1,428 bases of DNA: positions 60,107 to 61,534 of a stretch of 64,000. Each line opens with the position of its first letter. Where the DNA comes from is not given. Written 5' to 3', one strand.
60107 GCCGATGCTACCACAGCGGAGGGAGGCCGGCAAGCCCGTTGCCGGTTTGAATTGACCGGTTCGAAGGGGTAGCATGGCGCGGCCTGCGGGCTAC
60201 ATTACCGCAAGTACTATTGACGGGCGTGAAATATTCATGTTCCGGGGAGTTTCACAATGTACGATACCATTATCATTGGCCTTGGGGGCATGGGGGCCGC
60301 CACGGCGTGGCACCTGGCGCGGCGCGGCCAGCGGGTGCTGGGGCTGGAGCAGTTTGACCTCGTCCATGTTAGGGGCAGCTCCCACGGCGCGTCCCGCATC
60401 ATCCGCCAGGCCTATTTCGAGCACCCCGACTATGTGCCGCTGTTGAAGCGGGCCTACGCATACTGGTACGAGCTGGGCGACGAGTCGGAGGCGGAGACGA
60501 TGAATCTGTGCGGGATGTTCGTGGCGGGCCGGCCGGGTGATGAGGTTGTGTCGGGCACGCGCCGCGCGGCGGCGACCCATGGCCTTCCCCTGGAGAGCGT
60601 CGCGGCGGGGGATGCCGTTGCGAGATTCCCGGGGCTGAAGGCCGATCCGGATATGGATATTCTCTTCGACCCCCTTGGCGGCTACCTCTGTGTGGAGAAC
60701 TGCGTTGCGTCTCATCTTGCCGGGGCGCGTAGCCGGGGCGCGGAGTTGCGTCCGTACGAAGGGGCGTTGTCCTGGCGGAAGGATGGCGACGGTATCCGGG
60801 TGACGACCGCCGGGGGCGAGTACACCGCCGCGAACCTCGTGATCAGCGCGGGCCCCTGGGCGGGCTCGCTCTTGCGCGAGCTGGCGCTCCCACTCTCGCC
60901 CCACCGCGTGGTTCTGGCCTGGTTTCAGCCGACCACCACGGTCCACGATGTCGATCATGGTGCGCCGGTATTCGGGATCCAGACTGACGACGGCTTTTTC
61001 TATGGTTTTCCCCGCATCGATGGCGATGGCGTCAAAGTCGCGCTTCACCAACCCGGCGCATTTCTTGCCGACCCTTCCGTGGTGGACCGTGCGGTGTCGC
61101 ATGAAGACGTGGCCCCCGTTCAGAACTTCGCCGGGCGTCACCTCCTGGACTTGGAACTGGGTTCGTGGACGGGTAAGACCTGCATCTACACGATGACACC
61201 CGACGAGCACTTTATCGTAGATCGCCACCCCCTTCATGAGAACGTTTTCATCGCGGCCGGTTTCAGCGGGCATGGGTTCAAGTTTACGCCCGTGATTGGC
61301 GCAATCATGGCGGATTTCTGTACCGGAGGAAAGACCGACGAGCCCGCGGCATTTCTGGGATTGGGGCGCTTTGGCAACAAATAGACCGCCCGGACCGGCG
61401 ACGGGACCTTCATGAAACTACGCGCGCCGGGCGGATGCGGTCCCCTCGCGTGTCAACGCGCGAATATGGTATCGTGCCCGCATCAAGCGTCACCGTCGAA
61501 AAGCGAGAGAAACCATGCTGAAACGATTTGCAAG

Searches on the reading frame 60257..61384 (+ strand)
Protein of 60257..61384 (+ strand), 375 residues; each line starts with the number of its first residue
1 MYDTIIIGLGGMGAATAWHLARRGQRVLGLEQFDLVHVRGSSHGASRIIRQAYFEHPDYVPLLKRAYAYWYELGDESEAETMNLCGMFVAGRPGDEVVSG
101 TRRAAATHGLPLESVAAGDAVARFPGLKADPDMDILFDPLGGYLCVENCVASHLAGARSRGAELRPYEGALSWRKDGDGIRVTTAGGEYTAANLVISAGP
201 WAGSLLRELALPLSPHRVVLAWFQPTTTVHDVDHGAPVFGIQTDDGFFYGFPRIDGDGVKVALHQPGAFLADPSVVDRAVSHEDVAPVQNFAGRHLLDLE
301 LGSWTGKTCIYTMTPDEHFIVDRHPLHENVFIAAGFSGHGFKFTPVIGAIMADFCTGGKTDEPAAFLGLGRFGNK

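Call 54: search_protein_families(library=pfam, proteins=[window:60257-61384:+], max_evalue=0.00001)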
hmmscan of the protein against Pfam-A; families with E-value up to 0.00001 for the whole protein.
window:60257-61384:+ (375 aa): 1 family
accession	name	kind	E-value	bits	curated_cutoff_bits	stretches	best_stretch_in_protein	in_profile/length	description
PF01266.30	DAO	-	2.4e-48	165.9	27.9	1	3-353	1-352/353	FAD dependent oxidoreductase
